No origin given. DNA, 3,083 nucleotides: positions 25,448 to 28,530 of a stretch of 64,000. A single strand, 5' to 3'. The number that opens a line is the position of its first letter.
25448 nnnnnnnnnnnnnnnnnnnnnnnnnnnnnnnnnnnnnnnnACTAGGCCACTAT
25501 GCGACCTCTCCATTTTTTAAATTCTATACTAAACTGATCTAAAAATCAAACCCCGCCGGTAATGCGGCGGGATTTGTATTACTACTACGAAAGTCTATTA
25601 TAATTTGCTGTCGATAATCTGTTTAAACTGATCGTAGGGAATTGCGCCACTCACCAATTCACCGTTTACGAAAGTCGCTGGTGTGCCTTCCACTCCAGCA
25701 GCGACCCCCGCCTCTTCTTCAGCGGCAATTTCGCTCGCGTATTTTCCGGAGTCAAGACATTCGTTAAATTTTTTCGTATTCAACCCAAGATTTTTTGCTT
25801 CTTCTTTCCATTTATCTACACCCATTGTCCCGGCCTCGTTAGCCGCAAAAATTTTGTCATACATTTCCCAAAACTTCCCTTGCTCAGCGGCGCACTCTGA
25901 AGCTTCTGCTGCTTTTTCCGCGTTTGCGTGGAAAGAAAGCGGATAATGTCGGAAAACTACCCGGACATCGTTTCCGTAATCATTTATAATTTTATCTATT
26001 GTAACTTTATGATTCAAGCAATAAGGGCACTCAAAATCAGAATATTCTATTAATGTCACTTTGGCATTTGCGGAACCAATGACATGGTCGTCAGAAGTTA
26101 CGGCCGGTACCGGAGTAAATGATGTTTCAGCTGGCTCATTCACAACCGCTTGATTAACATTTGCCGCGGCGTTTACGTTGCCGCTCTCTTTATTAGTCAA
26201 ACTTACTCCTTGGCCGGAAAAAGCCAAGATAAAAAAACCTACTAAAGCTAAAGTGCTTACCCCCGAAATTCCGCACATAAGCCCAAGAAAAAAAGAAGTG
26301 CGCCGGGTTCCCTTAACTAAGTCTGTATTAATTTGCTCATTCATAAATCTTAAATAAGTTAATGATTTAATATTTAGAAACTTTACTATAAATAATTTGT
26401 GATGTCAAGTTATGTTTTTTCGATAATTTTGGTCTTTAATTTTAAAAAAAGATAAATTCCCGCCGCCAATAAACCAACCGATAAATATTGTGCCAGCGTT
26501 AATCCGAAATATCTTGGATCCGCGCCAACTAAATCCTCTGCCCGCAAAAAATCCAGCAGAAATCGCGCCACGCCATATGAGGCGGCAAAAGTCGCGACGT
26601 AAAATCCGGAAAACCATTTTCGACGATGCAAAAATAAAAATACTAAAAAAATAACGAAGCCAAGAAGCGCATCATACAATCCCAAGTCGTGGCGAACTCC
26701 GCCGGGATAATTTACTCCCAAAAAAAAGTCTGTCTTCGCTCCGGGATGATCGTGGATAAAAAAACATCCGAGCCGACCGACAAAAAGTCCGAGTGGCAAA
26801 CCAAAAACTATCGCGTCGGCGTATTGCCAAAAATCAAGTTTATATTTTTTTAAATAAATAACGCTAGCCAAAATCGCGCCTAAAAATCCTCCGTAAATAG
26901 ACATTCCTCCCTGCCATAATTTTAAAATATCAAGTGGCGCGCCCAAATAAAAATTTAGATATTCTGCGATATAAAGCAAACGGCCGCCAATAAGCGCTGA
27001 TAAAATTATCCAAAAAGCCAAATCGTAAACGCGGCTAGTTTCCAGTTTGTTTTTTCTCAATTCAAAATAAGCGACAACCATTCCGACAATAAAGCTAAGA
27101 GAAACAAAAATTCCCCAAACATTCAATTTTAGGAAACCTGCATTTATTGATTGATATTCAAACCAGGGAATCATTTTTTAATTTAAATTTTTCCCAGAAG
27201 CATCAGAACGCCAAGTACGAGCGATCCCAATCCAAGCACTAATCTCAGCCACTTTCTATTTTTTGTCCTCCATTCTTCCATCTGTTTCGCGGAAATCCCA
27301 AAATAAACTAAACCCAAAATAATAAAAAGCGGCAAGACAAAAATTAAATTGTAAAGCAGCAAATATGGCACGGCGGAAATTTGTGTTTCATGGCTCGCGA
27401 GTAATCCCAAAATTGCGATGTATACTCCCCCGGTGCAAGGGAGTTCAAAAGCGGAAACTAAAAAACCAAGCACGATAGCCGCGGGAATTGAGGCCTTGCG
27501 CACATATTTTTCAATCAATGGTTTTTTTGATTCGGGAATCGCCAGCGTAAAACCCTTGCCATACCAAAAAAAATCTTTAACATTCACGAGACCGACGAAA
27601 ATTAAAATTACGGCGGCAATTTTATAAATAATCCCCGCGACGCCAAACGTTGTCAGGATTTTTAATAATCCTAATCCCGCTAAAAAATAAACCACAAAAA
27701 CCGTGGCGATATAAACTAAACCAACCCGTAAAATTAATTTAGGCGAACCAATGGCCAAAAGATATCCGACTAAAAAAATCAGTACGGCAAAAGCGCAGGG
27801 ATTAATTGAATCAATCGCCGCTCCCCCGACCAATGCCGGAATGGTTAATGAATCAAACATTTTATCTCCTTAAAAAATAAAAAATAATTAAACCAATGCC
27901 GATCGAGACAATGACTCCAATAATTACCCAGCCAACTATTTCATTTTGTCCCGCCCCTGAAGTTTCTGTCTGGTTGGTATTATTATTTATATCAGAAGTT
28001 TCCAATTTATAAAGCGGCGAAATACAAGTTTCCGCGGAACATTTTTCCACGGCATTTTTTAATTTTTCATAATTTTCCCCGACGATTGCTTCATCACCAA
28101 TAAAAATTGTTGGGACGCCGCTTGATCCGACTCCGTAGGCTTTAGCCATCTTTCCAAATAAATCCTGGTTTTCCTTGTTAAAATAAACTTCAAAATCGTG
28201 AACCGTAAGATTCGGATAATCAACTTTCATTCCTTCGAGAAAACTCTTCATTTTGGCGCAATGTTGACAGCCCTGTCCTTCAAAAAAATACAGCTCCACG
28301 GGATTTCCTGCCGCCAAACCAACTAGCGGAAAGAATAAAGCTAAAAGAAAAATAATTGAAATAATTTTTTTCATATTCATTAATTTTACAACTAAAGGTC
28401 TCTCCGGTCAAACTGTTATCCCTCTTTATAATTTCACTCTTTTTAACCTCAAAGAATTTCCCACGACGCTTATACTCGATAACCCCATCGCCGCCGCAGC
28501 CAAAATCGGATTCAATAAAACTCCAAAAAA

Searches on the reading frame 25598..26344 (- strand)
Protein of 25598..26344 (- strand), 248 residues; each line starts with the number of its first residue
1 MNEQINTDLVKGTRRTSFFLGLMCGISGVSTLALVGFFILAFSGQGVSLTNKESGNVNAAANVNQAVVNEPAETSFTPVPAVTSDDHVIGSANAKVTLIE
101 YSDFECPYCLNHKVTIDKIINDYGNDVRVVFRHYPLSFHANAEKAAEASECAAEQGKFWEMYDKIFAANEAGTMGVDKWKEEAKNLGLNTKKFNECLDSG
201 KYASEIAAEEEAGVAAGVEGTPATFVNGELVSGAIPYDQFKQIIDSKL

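Call 75: search_protein_families(library=pfam, proteins=[window:25598-26344:-], max_evalue=0.0001)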
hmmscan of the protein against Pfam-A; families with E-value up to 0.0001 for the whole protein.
window:25598-26344:- (248 aa): 3 families
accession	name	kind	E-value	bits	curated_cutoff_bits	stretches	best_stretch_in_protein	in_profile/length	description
PF13462.12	Thioredoxin_4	-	3.1e-30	106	23.2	1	84-245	3-164/165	Thioredoxin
PF01323.26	DSBA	-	9.1e-22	78.2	25.6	1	97-244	1-190/191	DSBA-like thioredoxin domain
PF13098.12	Thioredoxin_2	-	2.3e-06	28.3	27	1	93-243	4-103/104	Thioredoxin-like domain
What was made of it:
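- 25598..26344 (-): Supporting machinery: membrane-anchored DsbA/BdbD-like oxidoreductase with a CPYC motif. PF13462 at E=3e-30 and PF01323 at E=9e-22 (call 75).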

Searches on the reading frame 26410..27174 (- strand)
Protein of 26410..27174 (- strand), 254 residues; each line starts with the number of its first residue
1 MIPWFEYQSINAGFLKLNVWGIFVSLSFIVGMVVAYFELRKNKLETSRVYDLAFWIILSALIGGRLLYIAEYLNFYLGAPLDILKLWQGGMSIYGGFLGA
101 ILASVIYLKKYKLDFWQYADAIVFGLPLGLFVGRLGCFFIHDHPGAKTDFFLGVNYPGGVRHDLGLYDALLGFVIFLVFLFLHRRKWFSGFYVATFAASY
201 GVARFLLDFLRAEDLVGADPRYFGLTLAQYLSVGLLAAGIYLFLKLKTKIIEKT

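Call 76: search_protein_families(library=pfam, proteins=[window:26410-27174:-], max_evalue=0.0001)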
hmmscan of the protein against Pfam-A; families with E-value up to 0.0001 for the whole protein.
window:26410-27174:- (254 aa): 1 family
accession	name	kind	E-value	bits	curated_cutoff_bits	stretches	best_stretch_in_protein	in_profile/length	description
PF01790.23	LGT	-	1.4e-51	175.6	24.9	1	11-244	5-239/240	Prolipoprotein diacylglyceryl transferase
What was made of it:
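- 26410..27174 (-): Supporting machinery elsewhere in the window: Lgt (prolipoprotein diacylglyceryl transferase). PF01790, E=1.4e-51 (call 76).
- On Bacterial lipoprotein (Lgt/Lsp substrate): Lgt is at 26410..27174, PF01790 E=1.4e-51 (call 76).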

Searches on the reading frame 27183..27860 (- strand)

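Call 76: search_protein_families(library=pfam, proteins=[window:27183-27860:-], max_evalue=0.0001)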
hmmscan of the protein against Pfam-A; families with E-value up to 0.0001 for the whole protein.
window:27183-27860:- (225 aa): 1 family
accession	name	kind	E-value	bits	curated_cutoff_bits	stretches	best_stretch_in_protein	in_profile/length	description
PF11139.14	SfLAP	-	1.3e-06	28.5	35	1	11-221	2-208/213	Sap, sulfolipid-1-addressing protein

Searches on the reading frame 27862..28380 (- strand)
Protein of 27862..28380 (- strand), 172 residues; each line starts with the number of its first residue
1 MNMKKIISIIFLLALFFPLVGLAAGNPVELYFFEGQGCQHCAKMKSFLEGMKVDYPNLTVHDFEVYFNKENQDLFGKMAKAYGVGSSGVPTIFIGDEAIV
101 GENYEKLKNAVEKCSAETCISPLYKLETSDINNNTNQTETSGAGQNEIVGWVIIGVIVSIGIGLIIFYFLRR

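Call 76: search_protein_families(library=pfam, proteins=[window:27862-28380:-], max_evalue=0.0001)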
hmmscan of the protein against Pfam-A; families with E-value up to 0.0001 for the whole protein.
window:27862-28380:- (172 aa): 1 family
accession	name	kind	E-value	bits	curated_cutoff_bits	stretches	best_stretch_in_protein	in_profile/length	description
PF00462.30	Glutaredoxin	-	9e-07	29.4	22.9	1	32-99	5-60/60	Glutaredoxin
